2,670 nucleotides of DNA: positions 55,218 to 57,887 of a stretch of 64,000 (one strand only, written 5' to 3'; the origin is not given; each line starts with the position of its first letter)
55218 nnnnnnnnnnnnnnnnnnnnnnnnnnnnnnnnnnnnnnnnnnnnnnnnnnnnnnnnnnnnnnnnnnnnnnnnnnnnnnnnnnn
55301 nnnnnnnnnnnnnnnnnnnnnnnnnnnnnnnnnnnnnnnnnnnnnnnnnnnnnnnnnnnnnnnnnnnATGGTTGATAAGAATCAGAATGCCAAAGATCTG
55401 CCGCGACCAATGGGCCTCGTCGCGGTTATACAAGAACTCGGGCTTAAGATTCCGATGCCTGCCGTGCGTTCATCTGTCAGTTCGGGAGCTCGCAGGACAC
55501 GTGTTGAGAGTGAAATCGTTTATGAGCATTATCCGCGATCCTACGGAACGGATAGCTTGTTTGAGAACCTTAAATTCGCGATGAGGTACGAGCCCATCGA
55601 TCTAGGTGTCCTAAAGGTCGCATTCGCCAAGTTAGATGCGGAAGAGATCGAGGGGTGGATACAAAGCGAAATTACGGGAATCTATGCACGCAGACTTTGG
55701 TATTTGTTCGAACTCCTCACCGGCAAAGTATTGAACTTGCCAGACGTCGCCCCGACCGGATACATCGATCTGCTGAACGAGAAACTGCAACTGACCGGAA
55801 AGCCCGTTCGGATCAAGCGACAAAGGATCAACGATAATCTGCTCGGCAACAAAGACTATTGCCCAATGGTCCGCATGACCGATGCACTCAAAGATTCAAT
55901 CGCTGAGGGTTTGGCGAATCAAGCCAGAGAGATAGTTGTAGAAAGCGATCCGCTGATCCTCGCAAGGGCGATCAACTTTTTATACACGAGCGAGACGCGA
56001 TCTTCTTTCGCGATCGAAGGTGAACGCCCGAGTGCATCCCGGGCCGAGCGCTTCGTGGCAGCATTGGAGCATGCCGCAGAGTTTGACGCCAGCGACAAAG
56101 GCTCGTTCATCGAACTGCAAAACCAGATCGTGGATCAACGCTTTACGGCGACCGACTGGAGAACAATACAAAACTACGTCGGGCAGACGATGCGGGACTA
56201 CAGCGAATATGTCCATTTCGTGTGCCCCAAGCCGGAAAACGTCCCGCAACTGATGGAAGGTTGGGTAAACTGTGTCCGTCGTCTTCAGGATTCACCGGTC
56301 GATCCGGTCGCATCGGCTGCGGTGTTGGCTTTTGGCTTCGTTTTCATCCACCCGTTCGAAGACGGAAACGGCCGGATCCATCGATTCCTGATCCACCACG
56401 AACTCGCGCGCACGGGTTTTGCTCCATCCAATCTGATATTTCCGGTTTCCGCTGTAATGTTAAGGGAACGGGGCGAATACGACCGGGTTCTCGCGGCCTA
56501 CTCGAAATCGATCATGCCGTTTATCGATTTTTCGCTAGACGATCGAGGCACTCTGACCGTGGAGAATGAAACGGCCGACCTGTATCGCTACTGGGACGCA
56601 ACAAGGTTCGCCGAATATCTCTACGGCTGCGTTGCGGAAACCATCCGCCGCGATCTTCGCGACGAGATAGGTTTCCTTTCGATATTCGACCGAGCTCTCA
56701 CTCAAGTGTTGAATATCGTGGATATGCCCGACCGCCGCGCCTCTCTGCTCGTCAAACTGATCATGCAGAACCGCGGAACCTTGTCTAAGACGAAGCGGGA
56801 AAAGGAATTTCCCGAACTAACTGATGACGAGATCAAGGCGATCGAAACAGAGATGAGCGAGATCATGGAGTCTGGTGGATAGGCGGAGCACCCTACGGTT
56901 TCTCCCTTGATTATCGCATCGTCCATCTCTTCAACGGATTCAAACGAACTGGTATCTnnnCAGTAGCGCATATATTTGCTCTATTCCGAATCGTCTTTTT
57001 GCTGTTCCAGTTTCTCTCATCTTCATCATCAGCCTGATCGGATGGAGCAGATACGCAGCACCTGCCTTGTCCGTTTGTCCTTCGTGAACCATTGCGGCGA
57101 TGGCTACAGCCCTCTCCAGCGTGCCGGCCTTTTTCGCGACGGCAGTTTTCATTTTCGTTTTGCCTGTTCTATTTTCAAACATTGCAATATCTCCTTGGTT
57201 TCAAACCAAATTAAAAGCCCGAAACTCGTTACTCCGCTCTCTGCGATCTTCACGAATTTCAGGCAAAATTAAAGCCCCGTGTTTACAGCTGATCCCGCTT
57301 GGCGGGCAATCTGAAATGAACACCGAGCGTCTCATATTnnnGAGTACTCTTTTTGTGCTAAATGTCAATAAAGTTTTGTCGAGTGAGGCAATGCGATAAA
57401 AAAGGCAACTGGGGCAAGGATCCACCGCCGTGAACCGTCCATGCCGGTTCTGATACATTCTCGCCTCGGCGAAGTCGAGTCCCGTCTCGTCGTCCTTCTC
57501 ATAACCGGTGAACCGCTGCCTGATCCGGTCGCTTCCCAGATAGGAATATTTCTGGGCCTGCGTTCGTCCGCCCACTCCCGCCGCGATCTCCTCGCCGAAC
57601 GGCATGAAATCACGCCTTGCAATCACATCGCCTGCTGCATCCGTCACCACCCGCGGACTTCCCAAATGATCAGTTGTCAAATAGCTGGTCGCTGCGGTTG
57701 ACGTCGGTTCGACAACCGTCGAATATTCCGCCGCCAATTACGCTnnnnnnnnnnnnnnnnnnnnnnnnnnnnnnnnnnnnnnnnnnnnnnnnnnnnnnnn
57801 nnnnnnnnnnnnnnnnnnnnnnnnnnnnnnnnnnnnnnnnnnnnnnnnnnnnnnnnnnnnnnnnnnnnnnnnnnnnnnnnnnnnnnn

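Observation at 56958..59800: AT-rich graveyard of polymorphic-toxin fragments with intact immunity genes (orphan RHS core, toxin tips, SUKH-1 immunity)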

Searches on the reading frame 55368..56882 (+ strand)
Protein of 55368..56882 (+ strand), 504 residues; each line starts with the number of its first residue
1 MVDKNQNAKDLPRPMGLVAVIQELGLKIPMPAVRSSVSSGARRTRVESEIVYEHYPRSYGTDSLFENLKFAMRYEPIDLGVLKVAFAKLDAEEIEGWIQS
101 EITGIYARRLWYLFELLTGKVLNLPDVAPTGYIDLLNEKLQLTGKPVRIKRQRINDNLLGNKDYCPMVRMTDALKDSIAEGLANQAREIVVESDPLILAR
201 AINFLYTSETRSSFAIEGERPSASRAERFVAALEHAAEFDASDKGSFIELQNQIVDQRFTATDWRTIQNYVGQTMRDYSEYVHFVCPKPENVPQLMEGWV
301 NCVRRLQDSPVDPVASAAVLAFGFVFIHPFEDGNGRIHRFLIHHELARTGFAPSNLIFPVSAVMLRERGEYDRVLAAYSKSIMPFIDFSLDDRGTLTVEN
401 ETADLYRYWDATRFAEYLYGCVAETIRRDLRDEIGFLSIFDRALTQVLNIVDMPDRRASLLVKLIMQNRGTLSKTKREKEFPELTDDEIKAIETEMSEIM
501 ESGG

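Call 9: search_protein_families(library=pfam, max_evalue=1, proteins=[window:55368-56882:+])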
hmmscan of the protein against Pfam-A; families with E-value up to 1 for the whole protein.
window:55368-56882:+ (504 aa): 1 family
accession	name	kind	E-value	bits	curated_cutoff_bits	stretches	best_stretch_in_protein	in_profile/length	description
PF02661.23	Fic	-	1e-15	58.8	24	1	265-344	13-91/93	Fic/DOC family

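Call 10: search_protein_families(library=ncbifam, max_evalue=1, proteins=[window:55368-56882:+])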
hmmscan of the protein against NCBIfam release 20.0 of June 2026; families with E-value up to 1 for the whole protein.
window:55368-56882:+ (504 aa): 3 families
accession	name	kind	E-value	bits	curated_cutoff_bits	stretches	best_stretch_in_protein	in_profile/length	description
NF046030.1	ProtAdlyltaseSoFic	equivalog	6e-07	28.7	550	1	281-378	147-242/361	protein adenylyltransferase Fic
NF041381.1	XopAC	subfamily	0.0061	15.3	450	1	280-354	345-419/451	XopAC/AvrAC family type III secretion system effector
TIGR02613.1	mob_myst_B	hypoth_equivalog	0.011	15.6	124.4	1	320-352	115-147/186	mobile mystery protein B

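Call 98: search_protein_families(library=pfam, max_evalue=0.01, proteins=[L170:1178-2473:-, L170:434-1162:-])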
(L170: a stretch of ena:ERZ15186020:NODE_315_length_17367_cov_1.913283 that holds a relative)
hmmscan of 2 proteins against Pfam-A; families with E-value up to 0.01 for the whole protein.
L170:1178-2473:- (431 aa): 2 families
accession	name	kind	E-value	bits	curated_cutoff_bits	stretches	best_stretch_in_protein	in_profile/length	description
PF05593.20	RHS_repeat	-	0.00016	22.4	22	0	39-68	1-30/38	RHS Repeat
PF03527.20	RHS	-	0.0079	16.5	27.9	0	82-112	3-33/38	RHS protein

L170:434-1162:- (242 aa): 4 families
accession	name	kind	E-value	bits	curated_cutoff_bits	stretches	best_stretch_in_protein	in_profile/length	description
PF03909.22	BSD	-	0.00033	21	24.6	0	212-239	8-36/58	BSD domain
PF20588.3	DMTF1_N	-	0.00083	20.5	28.1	0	135-160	32-56/73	Cyclin-D-binding Myb-like transcription factor 1 N-terminal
PF05397.17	Med15_fungi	-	0.0054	17.4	25.2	0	95-146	22-72/112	Mediator complex subunit 15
PF07238.19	PilZ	-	0.0068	17.2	22.5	0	86-113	76-101/102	PilZ domain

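Call 103: search_protein_families(library=ncbifam, max_evalue=0.1, proteins=[L170:1178-2470:-, L170:434-1159:-])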
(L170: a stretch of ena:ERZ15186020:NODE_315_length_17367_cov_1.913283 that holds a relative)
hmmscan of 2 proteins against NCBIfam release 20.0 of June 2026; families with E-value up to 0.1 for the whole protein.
L170:1178-2470:- (430 aa): 3 families
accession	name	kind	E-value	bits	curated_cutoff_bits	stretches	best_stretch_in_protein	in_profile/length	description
TIGR03696.1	Rhs_assc_core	domain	3.7e-15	56.2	32.5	1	106-196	1-75/76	RHS repeat-associated core domain-containing protein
NF041261.1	RHS_core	equivalog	0.00069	17.5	2000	1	84-196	1162-1260/1261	RHS element core protein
TIGR01643.1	YD_repeat_2x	repeat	0.00072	20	15.8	0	38-70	1-33/42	YD repeat-containing protein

L170:434-1159:- (241 aa): 2 families
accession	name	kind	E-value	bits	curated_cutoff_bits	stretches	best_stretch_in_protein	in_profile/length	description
NF050069.2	PqqD_rel_WgkC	exception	0.031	14.3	110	0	101-129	67-95/103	PqqD family peptide maturation chaperone WgkC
TIGR03039.1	PS_II_CP47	equivalog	0.069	11.8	630.8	1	159-238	303-381/504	photosystem II chlorophyll-binding protein CP47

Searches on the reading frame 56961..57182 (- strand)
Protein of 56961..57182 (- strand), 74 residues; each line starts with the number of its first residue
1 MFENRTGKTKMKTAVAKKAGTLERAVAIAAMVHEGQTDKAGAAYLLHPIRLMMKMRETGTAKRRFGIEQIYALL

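Call 9: search_protein_families(library=pfam, max_evalue=1, proteins=[window:56961-57182:-])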
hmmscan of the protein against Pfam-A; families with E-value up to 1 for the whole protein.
seq(74 aa): 0 families

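Call 10: search_protein_families(library=ncbifam, max_evalue=1, proteins=[window:56961-57182:-])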
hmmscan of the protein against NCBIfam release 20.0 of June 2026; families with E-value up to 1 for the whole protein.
seq(74 aa): 2 families
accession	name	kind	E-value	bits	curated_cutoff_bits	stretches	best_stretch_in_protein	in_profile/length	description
TIGR00691.1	spoT_relA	subfamily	0.004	15.5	499.2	1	25-59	1-35/687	RelA/SpoT family protein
NF008303.0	PRK11092.1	equivalog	0.006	14.8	947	1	18-53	19-54/702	bifunctional GTP diphosphokinase/guanosine-3',5'-bis pyrophosphate 3'-pyrophosphohydrolase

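Call 102: search_dna_similar(query=window:56961-57182:-, collection=plasmids, mode=protein, max_evalue=1, max_rows=12)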
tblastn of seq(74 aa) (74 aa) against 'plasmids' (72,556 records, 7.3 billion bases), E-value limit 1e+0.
Records with a match: 137; places in all: 140; records where one place covers at least 80% of the query: 0.
Best place of each record, by identity: 60-80% 2; <60% 135.
By first word of the organism name: Pseudomonas 91; Prescottella 9; Enterococcus 7; Xanthomonas 4; Rhodococcus 4; Acinetobacter 2; Neisseria 2; Leisingera 1; Haematobacter 1; Burkholderia 1; and 15 more.
By predicted mobility (MOB-suite, as given by PLSDB): non-mobilizable 112; mobilizable 15; conjugative 10.
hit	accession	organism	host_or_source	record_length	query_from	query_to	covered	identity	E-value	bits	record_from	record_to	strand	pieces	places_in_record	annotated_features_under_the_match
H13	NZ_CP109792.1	Leisingera thetidis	-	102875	22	55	46%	67.6%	7e-8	54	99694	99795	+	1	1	hypothetical protein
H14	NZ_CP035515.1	Haematobacter massiliensis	single cell,human skin swab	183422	22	55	46%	64.7%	8e-7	51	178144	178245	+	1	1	bifunctional (p)ppGpp synthetase/guanosine-3',5'-bis(diphosphate) ...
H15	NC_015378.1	Burkholderia gladioli BSR3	-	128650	22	58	50%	59.5%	1e-6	50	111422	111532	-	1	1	HD domain-containing protein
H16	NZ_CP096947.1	Pseudomonas aeruginosa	Homo sapiens,broncholveolr lvge fluid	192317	22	74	72%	41.5%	2e-3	42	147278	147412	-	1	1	GTP pyrophosphokinase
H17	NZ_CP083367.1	Pseudomonas aeruginosa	Homo sapiens,sputum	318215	22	74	72%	37.7%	4e-1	35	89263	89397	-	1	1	hypothetical protein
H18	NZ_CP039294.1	Pseudomonas aeruginosa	Homo sapiens,blood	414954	22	74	72%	37.7%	4e-1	35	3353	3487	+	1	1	hypothetical protein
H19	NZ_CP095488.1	Halorientalis marina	cell culture,salt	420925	22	55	46%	55.9%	8e-5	45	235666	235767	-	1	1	HD domain-containing protein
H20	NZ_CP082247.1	Natrinema sp. SYSU A 869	cell culture,salt lake sediment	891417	22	55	46%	55.9%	8e-5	45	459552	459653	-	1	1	HD domain-containing protein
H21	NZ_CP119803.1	Halosegnis marinus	cell culture,coastal saline-alkali land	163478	22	52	42%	58.1%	9e-4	42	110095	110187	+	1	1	HD domain-containing protein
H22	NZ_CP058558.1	Alkaliphilus sp. B6464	-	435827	22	57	49%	50.0%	1e-4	45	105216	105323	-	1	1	GTP pyrophosphokinase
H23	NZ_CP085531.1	Vogesella sp. XCS3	Xenopus laevis,bacterial culture,swab ...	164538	22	57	49%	50.0%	2e-3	42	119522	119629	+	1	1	hypothetical protein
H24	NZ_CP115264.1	Pseudomonas aeruginosa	Homo sapiens,culture samples from human ...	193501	22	57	49%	50.0%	4e-2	38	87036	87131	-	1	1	HD domain-containing protein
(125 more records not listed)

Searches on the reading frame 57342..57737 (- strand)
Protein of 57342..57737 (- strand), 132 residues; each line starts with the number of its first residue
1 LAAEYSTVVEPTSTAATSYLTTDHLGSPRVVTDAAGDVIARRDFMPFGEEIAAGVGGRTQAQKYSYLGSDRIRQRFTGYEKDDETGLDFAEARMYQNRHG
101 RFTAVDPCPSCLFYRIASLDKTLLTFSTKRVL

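Call 9: search_protein_families(library=pfam, max_evalue=1, proteins=[window:57342-57737:-])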
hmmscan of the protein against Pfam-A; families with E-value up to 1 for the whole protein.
seq(132 aa): 1 family
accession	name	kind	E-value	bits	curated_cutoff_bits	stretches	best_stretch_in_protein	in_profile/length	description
PF03527.20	RHS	-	0.0014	18.9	27.9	1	19-39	3-23/38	RHS protein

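Call 10: search_protein_families(library=ncbifam, max_evalue=1, proteins=[window:57342-57737:-])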
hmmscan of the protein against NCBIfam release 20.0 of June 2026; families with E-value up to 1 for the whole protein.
seq(132 aa): 1 family
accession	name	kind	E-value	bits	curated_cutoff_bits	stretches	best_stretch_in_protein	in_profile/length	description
TIGR03696.1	Rhs_assc_core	domain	9.2e-08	32.5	32.5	1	64-108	12-51/76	RHS repeat-associated core domain-containing protein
